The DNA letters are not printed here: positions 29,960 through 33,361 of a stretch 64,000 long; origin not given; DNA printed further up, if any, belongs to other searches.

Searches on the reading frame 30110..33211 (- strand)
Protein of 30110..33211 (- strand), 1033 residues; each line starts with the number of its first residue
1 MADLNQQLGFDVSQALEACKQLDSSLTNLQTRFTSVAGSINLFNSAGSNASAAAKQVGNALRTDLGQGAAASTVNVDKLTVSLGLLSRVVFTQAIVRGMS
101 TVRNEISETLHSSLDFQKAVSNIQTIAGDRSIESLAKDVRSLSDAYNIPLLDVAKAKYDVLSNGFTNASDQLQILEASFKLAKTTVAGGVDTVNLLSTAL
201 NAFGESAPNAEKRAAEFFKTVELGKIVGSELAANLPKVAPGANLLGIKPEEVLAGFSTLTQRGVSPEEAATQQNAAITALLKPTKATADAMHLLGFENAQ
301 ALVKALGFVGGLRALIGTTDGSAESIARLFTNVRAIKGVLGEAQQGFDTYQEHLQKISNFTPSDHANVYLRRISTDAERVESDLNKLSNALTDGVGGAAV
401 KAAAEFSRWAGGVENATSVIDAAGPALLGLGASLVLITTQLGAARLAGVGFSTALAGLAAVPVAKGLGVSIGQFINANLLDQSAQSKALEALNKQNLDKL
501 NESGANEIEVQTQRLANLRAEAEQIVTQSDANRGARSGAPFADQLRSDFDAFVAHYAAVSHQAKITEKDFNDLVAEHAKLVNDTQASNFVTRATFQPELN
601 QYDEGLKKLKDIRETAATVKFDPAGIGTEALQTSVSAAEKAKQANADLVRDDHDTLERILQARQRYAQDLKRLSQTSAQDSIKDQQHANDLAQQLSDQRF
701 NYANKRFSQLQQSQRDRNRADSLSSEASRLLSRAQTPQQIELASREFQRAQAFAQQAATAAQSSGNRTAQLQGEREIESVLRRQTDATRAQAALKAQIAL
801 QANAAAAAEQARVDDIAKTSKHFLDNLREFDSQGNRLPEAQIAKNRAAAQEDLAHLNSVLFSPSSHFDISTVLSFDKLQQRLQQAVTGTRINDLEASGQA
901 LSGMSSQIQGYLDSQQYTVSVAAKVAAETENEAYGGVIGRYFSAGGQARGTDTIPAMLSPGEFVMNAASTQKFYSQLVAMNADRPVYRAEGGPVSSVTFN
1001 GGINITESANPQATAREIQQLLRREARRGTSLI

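Call 10: search_protein_families(library=phrogs, proteins=[window:30110-33211:-], max_evalue=0.01)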
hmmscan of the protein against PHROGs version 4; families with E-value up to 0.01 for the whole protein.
window:30110-33211:- (1033 aa): 13 families
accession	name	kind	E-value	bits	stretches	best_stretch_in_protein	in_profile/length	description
phrog_36688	-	tail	3.3e-20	72.2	1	109-391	70-350/1600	tail length tape measure protein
phrog_23013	-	tail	3.8e-20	72.2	1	112-359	134-382/1379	tail length tape measure protein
phrog_991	-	tail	3.9e-20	72.1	1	115-469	300-647/1966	tail length tape measure protein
phrog_1533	-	tail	1.3e-19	70.4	1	23-298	175-439/1688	tail length tape measure protein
phrog_28775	-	tail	2.2e-14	53.4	1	73-363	22-310/1303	tail length tape measure protein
phrog_1272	-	tail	5.9e-13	48.5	1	15-322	173-456/1606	tail length tape measure protein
phrog_4704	-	tail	1.1e-12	48.5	1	112-439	218-554/625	tail length tape measure protein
phrog_5493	-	tail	4.4e-11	42.8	1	191-296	149-254/1102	tail length tape measure protein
phrog_14441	-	tail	1.7e-08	35.5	1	43-275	31-241/241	tail length tape measure protein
phrog_35029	-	unknown function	2.3e-05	23.8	1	926-983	349-407/853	-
phrog_28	-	tail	4.8e-05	23.1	1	23-922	192-950/1228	tail length tape measure protein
phrog_167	-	tail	0.00011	21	1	110-474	282-713/1555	tail length tape measure protein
phrog_1293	-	tail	0.00029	19.8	1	22-301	124-385/1424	tail length tape measure protein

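Call 21: search_protein_families(library=pfam, proteins=[window:30110-33211:-], max_evalue=0.01)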
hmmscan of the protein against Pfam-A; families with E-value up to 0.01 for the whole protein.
window:30110-33211:- (1033 aa): 1 family
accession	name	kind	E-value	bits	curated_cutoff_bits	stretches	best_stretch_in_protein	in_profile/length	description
PF10145.14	PhageMin_Tail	-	2.3e-21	77.1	33.2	1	137-322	2-187/201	Phage-related minor tail protein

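Call 30: find_related_loci(query=window:30110-33211:-, collection=genome_contigs, flank=10000)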
Query window:30110-33211:- (1033 aa) in genome_contigs; peptide patterns used: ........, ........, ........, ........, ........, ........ (x = any residue, [..] = any of these).
153 stretches matched a pattern, but none encodes a relative of the query by tblastn (E <= 1e-3).

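Call 31: find_related_loci(query=window:30110-33211:-, collection=viral_contigs, flank=10000)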
Query window:30110-33211:- (1033 aa) in viral_contigs; peptide patterns used: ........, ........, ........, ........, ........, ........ (x = any residue, [..] = any of these).
17 stretches matched a pattern; 1 encode a relative of the query (tblastn E <= 1e-3); 1 distinct loci.
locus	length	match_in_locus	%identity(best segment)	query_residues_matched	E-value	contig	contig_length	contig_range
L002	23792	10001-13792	34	1-1030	8e-116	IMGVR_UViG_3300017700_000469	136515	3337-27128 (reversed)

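Call 67: search_protein_families(library=phrogs, proteins=[L002:7432-7953:+, L002:7955-8695:+, L002:13897-14475:+, L002:14559-15467:+, L002:15520-16716:+, L002:17130-20138:+, L002:20148-20708:+, L002:20489-21238:+, L002:21203-21823:-, L002:23353-23751:-], max_evalue=0.001)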
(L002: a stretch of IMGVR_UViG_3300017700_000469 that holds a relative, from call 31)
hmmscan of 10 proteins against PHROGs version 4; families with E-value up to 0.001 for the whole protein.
L002:7432-7953:+ (173 aa): 0 families

L002:7955-8695:+ (246 aa): 0 families

L002:13897-14475:+ (192 aa): 1 family
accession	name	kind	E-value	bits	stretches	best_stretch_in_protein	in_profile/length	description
phrog_8123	-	unknown function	1.8e-25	90.8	1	56-190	48-188/192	-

L002:14559-15467:+ (302 aa): 5 families
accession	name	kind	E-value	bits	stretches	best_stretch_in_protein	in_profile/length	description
phrog_19068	-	unknown function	1.6e-12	48.4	1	121-285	84-250/267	-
phrog_8469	-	tail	1.1e-08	35.8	1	8-99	5-106/303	tail fiber protein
phrog_12150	-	unknown function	3.3e-05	24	1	12-94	11-97/477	-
phrog_9851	-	tail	0.00017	20.5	1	9-202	797-974/1092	tail fiber protein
phrog_6427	-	unknown function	0.00031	20.3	1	8-116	6-128/675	-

L002:15520-16716:+ (398 aa): 0 families

L002:17130-20138:+ (1002 aa): 0 families

L002:20148-20708:+ (186 aa): 1 family
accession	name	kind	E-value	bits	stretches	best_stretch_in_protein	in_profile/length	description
phrog_200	-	other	2.4e-07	31.2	1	24-161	103-253/379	lipoprotein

L002:20489-21238:+ (249 aa): 0 families

L002:21203-21823:- (206 aa): 1 family
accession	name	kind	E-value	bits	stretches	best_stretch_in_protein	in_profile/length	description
phrog_192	-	DNA, RNA and nucleotide metabolism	1.4e-15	58.5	1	16-202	108-272/397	DNA polymerase exonuclease subunit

L002:23353-23751:- (132 aa): 2 families
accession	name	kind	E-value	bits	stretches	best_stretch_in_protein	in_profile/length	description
phrog_1156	-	DNA, RNA and nucleotide metabolism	1.3e-05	25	1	27-81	741-795/855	DNA primase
phrog_6088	-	DNA, RNA and nucleotide metabolism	0.00016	21.2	1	32-81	688-737/772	DNA primase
